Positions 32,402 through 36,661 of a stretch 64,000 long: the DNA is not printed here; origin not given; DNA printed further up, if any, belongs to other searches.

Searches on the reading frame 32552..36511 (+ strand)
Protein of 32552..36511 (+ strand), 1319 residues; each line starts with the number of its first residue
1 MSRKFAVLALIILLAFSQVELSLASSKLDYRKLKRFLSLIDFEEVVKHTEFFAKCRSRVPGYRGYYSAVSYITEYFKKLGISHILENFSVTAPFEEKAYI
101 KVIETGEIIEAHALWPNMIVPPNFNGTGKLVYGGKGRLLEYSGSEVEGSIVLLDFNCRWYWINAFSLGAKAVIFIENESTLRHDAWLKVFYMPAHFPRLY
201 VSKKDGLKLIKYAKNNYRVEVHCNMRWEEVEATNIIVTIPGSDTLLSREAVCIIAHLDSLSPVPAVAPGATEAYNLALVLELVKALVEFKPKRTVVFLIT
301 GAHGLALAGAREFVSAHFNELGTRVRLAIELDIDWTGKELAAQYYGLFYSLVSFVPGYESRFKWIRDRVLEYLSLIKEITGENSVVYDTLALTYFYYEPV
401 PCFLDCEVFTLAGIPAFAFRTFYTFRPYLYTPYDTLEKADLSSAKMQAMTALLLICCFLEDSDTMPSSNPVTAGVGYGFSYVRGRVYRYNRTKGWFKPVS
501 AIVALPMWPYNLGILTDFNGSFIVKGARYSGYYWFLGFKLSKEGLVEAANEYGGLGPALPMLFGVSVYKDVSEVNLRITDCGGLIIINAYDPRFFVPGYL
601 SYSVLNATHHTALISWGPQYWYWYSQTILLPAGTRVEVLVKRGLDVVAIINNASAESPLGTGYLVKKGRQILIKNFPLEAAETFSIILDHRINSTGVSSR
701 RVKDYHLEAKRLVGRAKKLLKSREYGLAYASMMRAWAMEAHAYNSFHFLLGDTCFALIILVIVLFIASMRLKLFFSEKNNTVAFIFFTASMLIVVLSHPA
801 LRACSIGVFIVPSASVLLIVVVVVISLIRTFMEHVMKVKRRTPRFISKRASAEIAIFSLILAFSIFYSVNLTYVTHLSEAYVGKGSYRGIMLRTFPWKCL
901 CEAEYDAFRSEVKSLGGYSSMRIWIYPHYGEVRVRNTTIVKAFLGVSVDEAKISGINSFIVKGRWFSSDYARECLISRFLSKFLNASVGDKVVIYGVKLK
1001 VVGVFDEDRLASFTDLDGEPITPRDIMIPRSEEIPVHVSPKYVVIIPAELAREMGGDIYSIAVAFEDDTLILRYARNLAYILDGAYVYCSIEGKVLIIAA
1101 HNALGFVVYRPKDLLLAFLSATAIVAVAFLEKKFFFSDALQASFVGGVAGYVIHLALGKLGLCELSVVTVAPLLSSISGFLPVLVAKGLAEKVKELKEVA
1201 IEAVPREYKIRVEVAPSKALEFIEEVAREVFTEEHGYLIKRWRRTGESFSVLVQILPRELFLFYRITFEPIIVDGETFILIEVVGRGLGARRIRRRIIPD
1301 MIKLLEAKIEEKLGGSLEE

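Call 5: search_protein_families(library=pfam, proteins=[window:32552-36511:+], max_evalue=0.01)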
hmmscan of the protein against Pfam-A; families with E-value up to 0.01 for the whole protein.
window:32552-36511:+ (1319 aa): 3 families
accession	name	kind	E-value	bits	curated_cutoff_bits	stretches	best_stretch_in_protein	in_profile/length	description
PF04389.22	Peptidase_M28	-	6e-14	52.7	21.3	1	234-451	1-189/193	Peptidase family M28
PF12704.14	MacB_PCD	-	1e-07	32.9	27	1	854-1034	10-173/207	MacB-like periplasmic core domain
PF02225.27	PA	-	1.3e-05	25.7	23.9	1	127-209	2-95/95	PA domain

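Call 72: search_protein_families(library=ncbifam, proteins=[window:32552-36511:+], max_evalue=0.01)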
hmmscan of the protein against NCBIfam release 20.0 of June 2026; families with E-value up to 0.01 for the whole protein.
window:32552-36511:+ (1319 aa): 0 families
